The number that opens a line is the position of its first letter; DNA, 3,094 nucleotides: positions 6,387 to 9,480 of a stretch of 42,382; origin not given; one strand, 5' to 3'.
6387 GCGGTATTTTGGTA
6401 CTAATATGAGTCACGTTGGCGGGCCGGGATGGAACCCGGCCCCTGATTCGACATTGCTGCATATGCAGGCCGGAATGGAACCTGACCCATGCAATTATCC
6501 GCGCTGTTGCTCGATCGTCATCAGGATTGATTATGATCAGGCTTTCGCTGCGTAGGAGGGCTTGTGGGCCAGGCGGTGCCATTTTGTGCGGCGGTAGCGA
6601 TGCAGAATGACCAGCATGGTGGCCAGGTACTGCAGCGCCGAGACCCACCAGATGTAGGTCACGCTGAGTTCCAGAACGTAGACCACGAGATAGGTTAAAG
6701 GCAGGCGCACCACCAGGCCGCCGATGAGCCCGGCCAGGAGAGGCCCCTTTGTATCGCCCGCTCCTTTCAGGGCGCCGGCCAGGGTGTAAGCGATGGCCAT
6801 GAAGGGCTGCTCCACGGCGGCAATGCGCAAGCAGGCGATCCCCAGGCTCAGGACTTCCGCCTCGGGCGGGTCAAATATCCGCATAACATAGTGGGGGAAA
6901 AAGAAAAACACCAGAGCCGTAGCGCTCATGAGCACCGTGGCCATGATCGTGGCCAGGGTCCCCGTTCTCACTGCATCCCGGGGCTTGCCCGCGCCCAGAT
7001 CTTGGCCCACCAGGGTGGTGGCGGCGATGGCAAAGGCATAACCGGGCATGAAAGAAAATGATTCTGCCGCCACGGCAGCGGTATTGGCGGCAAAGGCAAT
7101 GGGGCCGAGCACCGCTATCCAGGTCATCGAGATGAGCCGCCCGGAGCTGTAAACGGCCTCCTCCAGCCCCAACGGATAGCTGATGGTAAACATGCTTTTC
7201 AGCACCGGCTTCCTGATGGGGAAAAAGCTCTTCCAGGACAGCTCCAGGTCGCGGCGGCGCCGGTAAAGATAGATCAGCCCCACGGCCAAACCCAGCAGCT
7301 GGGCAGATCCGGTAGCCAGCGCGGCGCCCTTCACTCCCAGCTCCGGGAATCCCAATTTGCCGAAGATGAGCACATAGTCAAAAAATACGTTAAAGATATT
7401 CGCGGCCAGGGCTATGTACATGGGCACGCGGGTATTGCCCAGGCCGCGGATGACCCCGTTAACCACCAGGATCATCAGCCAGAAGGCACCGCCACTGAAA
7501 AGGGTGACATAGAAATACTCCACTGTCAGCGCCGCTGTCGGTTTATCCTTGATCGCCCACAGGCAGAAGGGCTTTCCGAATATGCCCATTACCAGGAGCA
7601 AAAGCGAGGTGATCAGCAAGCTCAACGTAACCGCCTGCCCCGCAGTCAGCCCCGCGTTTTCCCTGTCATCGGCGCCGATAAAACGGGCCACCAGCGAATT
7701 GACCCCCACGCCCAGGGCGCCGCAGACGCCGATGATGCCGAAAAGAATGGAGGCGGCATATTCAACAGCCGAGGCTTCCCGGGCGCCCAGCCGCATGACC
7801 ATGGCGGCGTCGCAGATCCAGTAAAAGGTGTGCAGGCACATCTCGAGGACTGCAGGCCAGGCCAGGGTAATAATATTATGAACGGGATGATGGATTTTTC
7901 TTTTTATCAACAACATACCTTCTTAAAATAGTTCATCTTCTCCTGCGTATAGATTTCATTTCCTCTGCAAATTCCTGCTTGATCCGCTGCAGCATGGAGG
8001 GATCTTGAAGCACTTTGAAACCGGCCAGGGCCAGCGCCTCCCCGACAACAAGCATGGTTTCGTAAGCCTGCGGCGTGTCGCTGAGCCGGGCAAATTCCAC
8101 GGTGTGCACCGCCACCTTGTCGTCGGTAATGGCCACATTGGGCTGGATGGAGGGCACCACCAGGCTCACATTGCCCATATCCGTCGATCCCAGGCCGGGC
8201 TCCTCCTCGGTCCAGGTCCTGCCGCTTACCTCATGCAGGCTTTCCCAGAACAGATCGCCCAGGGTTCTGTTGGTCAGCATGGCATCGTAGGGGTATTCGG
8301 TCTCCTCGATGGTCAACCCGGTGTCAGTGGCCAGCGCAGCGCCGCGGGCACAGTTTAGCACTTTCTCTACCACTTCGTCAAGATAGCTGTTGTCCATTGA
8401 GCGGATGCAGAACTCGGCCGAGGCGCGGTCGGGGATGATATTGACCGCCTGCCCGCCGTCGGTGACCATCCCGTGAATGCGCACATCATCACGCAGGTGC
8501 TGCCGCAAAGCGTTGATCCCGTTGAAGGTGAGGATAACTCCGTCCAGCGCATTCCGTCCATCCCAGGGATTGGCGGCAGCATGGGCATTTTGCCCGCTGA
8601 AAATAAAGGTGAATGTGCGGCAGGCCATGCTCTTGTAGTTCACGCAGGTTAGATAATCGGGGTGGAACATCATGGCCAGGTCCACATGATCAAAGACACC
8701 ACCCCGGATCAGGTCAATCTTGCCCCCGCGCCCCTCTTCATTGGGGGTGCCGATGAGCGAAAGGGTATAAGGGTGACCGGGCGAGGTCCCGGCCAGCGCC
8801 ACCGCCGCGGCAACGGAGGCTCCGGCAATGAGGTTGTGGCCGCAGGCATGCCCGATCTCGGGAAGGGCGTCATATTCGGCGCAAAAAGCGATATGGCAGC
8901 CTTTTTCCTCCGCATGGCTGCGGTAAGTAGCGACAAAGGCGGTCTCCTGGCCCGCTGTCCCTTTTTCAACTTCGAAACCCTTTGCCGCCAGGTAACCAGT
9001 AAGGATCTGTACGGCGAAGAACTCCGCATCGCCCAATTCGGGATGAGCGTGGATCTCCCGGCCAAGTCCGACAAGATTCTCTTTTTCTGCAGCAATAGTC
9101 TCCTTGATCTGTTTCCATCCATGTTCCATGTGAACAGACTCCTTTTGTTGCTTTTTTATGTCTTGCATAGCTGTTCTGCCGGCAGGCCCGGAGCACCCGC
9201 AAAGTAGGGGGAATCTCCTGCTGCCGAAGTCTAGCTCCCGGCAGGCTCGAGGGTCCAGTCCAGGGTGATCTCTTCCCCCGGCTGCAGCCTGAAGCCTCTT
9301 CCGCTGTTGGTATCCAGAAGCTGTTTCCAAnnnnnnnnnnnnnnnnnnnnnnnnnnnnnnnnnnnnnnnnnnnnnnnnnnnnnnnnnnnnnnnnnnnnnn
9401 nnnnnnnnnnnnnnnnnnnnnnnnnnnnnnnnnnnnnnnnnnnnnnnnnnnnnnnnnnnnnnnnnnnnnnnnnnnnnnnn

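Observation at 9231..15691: Two tandem ~1070-aa paralogues with gingipain-like (C25, clan CD) His/Cys motifs, no signal peptide and the highest GC content in the window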

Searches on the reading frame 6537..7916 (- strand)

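Call 9: search_protein_families(library=pfam, proteins=[window:6537-7916:-], max_evalue=0.00001)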
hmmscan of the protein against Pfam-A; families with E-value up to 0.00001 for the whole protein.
window:6537-7916:- (459 aa): 1 family
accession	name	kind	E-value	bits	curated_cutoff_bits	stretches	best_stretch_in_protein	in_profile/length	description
PF01554.23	MatE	-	1.9e-52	177.6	24.9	2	248-410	1-161/161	MatE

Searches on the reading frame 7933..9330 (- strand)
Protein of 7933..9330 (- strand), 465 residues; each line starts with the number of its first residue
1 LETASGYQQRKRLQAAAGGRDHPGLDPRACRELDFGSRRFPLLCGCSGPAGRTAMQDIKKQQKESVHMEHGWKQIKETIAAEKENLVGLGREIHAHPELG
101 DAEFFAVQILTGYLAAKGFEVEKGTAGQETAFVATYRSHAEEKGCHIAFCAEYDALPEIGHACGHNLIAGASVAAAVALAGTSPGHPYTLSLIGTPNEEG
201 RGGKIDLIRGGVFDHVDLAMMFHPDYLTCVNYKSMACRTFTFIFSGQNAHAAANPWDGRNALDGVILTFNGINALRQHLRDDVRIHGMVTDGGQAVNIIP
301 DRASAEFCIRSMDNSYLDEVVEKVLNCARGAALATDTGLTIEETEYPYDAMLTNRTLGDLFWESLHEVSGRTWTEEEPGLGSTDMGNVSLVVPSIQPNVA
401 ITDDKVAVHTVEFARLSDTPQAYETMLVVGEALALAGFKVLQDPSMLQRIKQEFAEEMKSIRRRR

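Call 9: search_protein_families(library=pfam, proteins=[window:7933-9330:-], max_evalue=0.00001)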
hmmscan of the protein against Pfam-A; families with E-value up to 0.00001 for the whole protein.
window:7933-9330:- (465 aa): 2 families
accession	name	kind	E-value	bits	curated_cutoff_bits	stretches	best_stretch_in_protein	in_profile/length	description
PF01546.33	Peptidase_M20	-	7.4e-09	36.2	24.6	1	153-395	6-171/206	Peptidase family M20/M25/M40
PF07687.19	M20_dimer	-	1.7e-08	34.8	21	1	239-329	8-100/107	Peptidase dimerisation domain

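Call 52: search_protein_families(library=ncbifam, proteins=[window:7933-9123:-], max_evalue=0.00001)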
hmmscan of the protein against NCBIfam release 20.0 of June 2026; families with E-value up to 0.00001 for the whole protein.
window:7933-9123:- (396 aa): 8 families
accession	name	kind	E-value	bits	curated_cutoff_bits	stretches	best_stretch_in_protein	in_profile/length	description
TIGR01891.1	amidohydrolases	subfamily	1.3e-56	192.3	153.75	1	18-343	2-352/366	amidohydrolase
NF040868.1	carboxypep_CpsA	equivalog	7.2e-24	84.2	500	1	5-317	3-337/391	carboxypeptidase CpsA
NF038260.1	ectoine_DoeB_2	equivalog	6.1e-14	51.7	550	1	20-308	11-316/378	N(2)-acetyl-L-2,4-diaminobutanoate deacetylase DoeB2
NF005602.0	PRK07338.1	equivalog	3.9e-11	42.2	357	1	170-260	207-296/409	hydrolase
TIGR01910.1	DapE-ArgE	subfamily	4.8e-10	39.2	217.6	1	102-260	112-277/373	ArgE/DapE family deacylase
NF006365.0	PRK08588.1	subfamily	1.3e-08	34.6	289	1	104-259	114-275/383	succinyl-diaminopimelate desuccinylase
NF004788.0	PRK06133.1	subfamily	3.1e-07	29.7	349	1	170-281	219-330/417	glutamate carboxypeptidase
TIGR01900.1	dapE-gram_pos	equivalog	8.8e-06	24.8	304.2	0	166-264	163-266/351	succinyl-diaminopimelate desuccinylase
